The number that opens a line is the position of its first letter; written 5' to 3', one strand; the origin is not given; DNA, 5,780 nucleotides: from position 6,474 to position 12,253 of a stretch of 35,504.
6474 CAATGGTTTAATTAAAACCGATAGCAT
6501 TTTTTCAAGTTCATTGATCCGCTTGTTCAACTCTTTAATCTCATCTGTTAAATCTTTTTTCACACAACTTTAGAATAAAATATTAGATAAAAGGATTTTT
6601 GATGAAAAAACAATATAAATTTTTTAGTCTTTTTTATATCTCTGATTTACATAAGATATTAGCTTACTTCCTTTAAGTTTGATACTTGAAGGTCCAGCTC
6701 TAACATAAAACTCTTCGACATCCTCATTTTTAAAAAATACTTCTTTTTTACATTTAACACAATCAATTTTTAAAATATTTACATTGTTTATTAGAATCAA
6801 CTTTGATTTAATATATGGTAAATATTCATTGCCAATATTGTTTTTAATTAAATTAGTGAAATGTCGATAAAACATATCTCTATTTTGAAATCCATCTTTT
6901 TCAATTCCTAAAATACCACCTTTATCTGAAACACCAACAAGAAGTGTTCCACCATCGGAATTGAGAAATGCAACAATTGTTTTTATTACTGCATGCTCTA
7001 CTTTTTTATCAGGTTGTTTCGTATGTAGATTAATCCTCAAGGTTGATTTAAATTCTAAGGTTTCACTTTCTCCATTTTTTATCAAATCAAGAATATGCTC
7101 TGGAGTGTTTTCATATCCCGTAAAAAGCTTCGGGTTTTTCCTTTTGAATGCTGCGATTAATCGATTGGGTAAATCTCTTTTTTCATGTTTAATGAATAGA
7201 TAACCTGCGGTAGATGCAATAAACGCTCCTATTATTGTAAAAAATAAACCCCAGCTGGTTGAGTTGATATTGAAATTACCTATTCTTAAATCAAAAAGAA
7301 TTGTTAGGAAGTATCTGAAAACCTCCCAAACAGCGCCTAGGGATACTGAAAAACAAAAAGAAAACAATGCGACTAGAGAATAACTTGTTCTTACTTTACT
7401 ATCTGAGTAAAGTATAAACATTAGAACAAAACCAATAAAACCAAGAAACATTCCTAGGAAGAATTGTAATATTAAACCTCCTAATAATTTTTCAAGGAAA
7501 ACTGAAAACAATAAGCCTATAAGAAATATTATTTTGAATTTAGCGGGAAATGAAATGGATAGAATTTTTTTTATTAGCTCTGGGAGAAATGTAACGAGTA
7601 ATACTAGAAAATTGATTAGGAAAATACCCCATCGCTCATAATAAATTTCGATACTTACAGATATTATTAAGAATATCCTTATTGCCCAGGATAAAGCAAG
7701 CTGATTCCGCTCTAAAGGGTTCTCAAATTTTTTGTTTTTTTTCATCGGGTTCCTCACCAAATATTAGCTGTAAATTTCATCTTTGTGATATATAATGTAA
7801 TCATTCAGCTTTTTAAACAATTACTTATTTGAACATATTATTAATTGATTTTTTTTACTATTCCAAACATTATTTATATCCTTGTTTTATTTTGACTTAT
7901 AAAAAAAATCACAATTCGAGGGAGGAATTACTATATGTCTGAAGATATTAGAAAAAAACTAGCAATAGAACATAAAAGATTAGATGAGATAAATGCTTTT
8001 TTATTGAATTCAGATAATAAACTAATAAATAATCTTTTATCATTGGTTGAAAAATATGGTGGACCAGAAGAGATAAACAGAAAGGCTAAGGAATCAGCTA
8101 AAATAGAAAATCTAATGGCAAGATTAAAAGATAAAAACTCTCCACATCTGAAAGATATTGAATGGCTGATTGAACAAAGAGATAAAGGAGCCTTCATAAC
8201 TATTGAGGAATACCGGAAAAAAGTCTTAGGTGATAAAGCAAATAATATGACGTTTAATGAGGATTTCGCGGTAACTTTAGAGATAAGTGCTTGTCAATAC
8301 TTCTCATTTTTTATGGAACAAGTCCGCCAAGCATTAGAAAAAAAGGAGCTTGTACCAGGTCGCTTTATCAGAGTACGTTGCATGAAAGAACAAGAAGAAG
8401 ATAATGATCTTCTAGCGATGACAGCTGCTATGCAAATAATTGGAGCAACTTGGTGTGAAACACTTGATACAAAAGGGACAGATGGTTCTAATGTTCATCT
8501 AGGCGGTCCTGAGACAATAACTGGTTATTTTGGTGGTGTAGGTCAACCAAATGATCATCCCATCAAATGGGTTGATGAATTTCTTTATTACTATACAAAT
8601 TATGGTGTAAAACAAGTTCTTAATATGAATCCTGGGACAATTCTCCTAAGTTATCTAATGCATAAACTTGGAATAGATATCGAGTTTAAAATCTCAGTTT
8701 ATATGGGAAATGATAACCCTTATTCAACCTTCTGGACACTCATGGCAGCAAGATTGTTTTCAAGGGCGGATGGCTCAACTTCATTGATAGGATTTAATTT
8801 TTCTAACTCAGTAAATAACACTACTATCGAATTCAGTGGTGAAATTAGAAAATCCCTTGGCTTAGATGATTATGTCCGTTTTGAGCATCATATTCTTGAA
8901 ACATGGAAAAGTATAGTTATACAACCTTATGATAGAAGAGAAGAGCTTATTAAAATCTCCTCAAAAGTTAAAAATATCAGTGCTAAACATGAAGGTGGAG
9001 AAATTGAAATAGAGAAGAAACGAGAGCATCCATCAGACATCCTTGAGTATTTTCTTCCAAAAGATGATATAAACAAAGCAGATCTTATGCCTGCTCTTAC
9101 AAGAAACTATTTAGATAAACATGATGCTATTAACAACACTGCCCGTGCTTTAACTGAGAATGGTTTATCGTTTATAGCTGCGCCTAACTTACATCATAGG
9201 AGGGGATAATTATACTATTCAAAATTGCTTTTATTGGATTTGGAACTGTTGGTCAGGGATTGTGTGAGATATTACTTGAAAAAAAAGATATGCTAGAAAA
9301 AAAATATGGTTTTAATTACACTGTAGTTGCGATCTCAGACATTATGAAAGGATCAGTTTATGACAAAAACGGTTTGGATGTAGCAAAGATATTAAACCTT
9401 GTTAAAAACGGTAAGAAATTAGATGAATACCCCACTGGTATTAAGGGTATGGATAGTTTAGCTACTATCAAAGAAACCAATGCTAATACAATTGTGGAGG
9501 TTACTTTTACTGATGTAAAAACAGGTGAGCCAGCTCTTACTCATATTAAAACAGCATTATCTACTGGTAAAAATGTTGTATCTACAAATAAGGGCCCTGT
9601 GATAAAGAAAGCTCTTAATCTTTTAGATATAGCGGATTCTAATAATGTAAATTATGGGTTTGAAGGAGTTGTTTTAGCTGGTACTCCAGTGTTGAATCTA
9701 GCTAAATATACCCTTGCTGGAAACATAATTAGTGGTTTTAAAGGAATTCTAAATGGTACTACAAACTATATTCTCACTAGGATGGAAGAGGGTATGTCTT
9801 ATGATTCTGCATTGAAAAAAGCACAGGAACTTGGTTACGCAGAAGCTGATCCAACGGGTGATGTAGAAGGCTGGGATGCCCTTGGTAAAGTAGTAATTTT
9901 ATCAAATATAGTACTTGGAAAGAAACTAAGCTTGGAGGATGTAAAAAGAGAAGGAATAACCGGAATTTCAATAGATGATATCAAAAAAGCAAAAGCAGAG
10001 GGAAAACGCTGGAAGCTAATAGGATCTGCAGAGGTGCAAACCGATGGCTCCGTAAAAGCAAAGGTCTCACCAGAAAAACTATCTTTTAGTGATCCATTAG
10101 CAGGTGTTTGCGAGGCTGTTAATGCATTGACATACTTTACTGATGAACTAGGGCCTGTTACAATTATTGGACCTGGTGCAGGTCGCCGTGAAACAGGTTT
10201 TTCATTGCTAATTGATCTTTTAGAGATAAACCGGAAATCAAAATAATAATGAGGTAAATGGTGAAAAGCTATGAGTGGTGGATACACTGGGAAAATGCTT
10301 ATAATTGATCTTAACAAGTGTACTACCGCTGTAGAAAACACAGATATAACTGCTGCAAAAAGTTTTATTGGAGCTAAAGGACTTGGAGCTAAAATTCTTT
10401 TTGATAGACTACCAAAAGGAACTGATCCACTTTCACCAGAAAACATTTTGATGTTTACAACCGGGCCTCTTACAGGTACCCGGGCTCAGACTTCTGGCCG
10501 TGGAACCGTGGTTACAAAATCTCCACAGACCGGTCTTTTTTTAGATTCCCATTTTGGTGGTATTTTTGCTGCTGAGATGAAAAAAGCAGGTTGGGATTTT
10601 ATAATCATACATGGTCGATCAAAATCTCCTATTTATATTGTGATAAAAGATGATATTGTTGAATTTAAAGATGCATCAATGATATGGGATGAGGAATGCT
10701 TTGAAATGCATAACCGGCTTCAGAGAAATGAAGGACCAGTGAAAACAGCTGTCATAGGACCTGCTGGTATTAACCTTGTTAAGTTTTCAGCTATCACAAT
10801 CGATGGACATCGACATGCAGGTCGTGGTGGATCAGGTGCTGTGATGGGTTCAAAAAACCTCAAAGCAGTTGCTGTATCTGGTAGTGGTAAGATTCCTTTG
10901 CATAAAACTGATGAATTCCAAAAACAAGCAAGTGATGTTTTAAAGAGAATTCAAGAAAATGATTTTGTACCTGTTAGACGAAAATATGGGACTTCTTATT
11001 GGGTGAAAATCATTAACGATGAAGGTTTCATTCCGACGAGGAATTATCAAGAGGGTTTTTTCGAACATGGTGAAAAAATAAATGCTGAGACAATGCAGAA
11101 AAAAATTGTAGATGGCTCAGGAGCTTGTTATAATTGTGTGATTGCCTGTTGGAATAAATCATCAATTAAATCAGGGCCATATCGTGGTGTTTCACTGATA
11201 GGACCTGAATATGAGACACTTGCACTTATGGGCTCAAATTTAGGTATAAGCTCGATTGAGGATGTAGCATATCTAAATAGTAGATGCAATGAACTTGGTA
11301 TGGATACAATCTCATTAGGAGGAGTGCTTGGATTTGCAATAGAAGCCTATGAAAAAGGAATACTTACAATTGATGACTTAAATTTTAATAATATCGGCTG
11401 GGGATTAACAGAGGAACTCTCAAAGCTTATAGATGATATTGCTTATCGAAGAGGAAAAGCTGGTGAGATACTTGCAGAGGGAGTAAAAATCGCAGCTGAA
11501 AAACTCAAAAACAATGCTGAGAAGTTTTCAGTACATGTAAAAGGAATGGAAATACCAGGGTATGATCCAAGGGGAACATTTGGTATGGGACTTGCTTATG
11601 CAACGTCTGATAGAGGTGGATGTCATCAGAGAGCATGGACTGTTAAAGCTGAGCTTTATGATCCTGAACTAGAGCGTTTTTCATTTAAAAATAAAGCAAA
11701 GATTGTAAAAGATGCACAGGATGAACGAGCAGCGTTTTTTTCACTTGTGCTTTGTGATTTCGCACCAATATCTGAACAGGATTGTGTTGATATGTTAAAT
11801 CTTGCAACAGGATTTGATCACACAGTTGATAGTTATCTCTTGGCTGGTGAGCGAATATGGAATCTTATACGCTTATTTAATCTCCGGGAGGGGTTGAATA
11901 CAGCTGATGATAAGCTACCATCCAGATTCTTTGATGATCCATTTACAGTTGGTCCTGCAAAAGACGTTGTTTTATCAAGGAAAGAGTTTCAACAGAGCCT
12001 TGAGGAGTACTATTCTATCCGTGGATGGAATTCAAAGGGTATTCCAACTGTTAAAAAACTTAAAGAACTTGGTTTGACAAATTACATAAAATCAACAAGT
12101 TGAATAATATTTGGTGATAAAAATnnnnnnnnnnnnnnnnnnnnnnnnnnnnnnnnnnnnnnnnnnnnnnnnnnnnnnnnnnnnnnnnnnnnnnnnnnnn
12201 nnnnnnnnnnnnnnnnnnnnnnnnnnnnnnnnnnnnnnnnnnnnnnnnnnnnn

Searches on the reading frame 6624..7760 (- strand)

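Call 6: search_protein_families(library=pfam, proteins=[window:6624-7760:-], max_evalue=0.0001)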
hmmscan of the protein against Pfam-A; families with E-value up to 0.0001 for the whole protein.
window:6624-7760:- (378 aa): 1 family
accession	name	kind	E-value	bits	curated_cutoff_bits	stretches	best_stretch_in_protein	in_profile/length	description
PF04326.19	SLFN_AlbA_2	-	4.6e-20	72.8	25.3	1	231-362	1-117/118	Schlafen, AlbA_2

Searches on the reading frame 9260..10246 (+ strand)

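Call 6: search_protein_families(library=pfam, proteins=[window:9260-10246:+], max_evalue=0.0001)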
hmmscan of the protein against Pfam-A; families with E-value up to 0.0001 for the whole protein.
window:9260-10246:+ (328 aa): 2 families
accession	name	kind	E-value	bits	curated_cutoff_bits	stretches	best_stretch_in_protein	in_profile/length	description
PF00742.24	Homoserine_dh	-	1.7e-57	194.5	22.9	1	143-321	1-173/173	Homoserine dehydrogenase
PF00208.27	ELFV_dehydrog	-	6.7e-06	26.4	23.4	1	15-66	51-95/241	Glutamate/Leucine/Phenylalanine/Valine dehydrogenase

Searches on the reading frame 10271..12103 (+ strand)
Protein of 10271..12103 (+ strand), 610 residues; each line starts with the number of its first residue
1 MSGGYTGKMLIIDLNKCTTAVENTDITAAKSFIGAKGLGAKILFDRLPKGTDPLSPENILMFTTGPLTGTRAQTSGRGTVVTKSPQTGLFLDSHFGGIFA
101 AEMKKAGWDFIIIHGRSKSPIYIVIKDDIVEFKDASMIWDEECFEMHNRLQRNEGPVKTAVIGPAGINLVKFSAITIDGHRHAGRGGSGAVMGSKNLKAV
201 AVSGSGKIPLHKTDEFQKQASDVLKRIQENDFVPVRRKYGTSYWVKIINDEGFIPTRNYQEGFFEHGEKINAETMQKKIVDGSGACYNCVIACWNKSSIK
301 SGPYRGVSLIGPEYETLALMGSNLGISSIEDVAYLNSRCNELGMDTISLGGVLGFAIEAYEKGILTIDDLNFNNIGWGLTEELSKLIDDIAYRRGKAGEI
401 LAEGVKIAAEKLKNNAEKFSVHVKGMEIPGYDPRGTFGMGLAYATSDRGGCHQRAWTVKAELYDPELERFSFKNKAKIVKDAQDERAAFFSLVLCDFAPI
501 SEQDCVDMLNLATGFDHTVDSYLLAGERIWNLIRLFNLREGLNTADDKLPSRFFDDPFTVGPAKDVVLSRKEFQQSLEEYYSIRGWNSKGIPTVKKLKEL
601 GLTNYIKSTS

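Call 6: search_protein_families(library=pfam, proteins=[window:10271-12103:+], max_evalue=0.0001)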
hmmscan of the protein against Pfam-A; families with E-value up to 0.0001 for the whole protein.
window:10271-12103:+ (610 aa): 2 families
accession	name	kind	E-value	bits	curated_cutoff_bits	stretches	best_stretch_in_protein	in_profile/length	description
PF01314.23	AFOR_C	-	3.4e-134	448.2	27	1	221-602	4-385/385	Aldehyde ferredoxin oxidoreductase, domains 2 & 3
PF02730.20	AFOR_N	-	6.4e-73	245.2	29.8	1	7-204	1-198/199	Aldehyde ferredoxin oxidoreductase, N-terminal domain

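Call 67: search_solved_structures(query=window:10271-12103:+, max_evalue=1e-10, show_alignments=0)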
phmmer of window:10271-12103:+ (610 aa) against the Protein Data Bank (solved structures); distinct sequences matched with E-value up to 1e-10: 9.
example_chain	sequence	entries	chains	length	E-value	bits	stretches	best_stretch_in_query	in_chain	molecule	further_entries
1aor_A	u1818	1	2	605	2.5e-135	455.5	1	5-605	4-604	ALDEHYDE FERREDOXIN OXIDOREDUCTASE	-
9g7j_A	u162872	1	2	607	5.3e-133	447.9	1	4-606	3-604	Aldehyde ferredoxin oxidoreductase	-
9mqx_D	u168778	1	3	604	6.2e-132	444.3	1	4-604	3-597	Aldehyde:ferredoxin oxidoreductase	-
8c0z_A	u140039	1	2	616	1.2e-123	416.9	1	4-602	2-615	Aldehyde:ferredoxin oxidoreductase,tungsten-containing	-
1b25_A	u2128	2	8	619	9.5e-105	354.6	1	4-603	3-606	PROTEIN (FORMALDEHYDE FERREDOXIN OXIDOREDUCTASE) | FORMALDEHYDE FERREDOXIN OXIDOREDUCTASE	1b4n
9q1t_A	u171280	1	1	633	4.2e-100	339.2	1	3-602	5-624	Tungsten-dependent aldehyde oxidoreductase WOR83 from Haloferax volcanii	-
6x6u_A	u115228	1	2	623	1.4e-80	274.7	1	4-603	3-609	Formaldehyde:ferredoxin oxidoreductase wor5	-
6x1o_A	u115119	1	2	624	1.4e-80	274.7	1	4-603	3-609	Formaldehyde:ferredoxin oxidoreductase wor5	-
4z3w_A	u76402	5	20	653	6.9e-60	206.4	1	5-420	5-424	Benzoyl-CoA reductase, putative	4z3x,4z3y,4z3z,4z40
